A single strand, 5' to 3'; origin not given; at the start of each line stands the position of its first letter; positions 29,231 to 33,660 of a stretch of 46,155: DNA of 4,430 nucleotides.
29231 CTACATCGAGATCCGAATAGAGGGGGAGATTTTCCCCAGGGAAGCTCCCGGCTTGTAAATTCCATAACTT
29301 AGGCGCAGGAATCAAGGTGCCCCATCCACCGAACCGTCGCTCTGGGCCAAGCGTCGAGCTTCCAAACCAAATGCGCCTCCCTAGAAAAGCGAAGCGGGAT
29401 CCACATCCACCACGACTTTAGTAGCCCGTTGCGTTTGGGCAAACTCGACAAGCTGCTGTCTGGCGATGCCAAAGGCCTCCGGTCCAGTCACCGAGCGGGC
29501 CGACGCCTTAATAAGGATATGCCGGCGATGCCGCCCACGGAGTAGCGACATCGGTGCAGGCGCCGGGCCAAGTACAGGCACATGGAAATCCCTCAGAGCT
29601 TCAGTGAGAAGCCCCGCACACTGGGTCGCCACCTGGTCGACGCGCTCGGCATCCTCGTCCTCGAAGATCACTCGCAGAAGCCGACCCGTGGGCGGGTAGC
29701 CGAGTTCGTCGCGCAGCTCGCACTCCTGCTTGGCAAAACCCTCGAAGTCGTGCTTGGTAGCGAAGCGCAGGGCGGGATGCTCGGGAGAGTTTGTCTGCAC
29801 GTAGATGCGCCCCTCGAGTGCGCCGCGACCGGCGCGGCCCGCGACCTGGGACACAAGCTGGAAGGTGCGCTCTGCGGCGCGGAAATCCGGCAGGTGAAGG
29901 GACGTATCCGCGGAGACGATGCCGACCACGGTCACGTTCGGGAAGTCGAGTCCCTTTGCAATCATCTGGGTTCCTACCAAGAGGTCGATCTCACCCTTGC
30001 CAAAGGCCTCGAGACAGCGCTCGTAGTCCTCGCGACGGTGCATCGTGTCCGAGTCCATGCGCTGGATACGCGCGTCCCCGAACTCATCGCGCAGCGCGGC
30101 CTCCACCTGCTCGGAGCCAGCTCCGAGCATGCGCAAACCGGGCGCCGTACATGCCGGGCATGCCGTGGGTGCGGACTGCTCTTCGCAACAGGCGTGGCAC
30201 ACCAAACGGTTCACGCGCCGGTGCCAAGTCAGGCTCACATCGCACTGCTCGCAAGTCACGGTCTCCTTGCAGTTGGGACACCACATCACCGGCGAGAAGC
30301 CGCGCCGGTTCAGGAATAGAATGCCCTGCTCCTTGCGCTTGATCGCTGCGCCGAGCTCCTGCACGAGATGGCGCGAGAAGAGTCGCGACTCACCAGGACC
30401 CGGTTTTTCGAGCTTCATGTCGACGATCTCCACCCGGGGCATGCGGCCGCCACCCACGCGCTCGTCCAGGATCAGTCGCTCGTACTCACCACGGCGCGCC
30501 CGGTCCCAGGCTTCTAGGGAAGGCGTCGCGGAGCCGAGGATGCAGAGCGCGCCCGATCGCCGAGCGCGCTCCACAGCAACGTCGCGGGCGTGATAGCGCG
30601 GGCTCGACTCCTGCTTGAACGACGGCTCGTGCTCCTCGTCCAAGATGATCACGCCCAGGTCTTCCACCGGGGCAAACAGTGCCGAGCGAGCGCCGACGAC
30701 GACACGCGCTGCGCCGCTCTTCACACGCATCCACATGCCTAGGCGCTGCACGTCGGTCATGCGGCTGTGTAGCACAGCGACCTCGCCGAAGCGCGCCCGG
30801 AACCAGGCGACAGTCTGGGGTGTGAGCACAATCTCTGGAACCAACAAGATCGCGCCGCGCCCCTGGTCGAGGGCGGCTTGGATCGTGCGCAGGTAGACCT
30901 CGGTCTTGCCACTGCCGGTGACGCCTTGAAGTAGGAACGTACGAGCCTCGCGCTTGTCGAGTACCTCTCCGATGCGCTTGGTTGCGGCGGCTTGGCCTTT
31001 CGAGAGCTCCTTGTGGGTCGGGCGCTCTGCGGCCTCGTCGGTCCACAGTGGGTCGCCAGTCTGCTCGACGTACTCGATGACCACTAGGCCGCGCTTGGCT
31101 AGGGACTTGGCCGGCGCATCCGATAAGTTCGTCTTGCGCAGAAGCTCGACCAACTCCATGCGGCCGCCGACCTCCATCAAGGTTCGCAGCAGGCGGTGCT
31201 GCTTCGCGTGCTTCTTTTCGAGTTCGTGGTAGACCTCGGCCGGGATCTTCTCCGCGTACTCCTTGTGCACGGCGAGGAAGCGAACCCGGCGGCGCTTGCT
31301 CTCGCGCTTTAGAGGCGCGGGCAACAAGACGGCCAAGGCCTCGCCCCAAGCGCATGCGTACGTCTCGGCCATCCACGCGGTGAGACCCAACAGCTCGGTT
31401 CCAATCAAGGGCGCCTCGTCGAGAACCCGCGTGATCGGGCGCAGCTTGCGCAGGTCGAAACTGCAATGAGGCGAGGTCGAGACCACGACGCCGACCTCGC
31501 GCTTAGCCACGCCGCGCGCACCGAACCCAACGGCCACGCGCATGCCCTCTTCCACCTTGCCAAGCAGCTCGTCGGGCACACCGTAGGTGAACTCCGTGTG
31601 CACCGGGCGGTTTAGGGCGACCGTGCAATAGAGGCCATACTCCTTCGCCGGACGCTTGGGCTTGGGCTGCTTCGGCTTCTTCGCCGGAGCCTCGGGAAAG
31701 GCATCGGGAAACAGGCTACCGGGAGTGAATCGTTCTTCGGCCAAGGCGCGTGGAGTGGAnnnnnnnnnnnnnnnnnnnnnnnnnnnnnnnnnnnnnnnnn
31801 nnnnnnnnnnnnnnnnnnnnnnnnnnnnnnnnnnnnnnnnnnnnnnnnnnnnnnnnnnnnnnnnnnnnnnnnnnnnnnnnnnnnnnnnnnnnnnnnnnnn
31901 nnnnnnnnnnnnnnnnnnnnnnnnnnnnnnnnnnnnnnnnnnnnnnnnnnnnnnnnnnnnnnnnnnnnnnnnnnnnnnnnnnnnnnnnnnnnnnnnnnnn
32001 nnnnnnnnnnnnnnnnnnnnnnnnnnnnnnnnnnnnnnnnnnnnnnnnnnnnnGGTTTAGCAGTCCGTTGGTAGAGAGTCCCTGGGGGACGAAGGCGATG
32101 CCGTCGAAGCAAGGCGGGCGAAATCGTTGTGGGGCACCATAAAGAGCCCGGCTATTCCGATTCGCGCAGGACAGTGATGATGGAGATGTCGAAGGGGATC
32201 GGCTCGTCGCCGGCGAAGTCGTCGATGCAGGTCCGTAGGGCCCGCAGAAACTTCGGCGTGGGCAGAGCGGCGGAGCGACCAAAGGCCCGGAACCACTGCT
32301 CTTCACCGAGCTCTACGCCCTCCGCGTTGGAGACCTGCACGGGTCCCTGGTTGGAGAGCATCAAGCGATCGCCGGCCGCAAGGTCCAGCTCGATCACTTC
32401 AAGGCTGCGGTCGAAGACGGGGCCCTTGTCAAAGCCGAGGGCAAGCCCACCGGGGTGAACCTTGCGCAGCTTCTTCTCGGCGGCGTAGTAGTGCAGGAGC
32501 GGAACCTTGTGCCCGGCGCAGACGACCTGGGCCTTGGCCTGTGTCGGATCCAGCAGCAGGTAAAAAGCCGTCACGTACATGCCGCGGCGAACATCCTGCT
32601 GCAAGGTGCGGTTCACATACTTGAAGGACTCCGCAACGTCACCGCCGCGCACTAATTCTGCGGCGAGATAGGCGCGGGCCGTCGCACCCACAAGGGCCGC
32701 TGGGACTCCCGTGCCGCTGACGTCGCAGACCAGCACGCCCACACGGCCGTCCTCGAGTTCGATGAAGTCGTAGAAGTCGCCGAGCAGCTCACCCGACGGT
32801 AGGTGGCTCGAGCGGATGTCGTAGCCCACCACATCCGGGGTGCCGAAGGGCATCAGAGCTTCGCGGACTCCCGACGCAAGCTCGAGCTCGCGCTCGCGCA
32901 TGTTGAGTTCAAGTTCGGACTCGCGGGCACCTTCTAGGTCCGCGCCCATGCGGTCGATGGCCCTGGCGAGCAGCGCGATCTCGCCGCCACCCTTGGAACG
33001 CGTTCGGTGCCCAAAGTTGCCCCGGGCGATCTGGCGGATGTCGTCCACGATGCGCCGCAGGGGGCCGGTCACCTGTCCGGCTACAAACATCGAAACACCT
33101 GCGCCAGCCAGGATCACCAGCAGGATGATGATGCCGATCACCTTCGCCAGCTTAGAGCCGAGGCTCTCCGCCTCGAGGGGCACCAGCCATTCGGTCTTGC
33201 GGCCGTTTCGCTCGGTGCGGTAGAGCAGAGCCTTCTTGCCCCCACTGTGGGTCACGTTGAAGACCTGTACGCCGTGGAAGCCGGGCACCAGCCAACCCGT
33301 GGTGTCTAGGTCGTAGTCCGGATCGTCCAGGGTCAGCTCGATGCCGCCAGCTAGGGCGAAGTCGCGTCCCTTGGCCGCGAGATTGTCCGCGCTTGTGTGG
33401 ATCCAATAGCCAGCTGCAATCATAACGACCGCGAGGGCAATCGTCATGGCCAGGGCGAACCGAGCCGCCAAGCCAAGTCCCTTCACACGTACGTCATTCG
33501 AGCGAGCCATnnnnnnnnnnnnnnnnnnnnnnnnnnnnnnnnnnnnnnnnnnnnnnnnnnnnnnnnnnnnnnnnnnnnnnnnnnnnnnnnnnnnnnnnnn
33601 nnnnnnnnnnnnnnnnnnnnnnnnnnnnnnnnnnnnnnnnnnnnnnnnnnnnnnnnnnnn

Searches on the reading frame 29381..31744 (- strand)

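Call 56: search_protein_families(library=pfam, proteins=[window:29381-31744:-], max_evalue=0.00001)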
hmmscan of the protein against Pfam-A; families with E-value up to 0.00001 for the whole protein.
window:29381-31744:- (787 aa): 6 families
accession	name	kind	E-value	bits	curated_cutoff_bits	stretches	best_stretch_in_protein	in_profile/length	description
PF17764.6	PriA_3primeBD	-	2.1e-23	82.4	22.7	1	42-142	2-96/96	3'DNA-binding domain (3'BD)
PF00270.35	DEAD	-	1.3e-15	58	26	1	262-411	12-162/167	DEAD/DEAH box helicase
PF18074.6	PriA_C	-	4.1e-14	53.6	26.9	1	687-783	3-95/95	Primosomal protein N C-terminal domain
PF04851.21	ResIII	-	1e-11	45.5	22.5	1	246-408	3-162/164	Type III restriction enzyme, res subunit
PF00271.37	Helicase_C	-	1e-10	42.3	23.5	1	549-640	32-108/110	Helicase conserved C-terminal domain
PF18319.7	Zn_ribbon_PriA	-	4.3e-06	27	26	1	498-519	1-22/27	PriA DNA helicase Cys-rich region (CRR) domain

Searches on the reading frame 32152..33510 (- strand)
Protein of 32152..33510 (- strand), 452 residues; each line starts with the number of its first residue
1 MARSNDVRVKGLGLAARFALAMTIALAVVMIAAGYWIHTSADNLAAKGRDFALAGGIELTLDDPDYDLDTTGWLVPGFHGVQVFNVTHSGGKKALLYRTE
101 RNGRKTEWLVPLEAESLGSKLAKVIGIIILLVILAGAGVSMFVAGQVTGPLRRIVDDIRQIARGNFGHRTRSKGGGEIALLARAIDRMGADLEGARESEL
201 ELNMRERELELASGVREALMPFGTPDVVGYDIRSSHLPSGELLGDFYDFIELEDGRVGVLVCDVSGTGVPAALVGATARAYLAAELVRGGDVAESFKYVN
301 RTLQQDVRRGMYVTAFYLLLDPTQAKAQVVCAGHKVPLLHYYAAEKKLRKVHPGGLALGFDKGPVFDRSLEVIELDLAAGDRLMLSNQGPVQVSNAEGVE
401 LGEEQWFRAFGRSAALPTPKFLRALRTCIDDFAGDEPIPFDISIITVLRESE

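Call 56: search_protein_families(library=pfam, proteins=[window:32152-33510:-], max_evalue=0.00001)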
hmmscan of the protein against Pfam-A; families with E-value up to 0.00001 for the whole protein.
window:32152-33510:- (452 aa): 2 families
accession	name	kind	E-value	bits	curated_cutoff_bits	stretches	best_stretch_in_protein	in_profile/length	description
PF07228.17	SpoIIE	-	1.3e-25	90.9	25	1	254-447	2-189/192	Stage II sporulation protein E (SpoIIE)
PF00672.30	HAMP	-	1.7e-09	38.3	25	1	142-193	1-52/53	HAMP domain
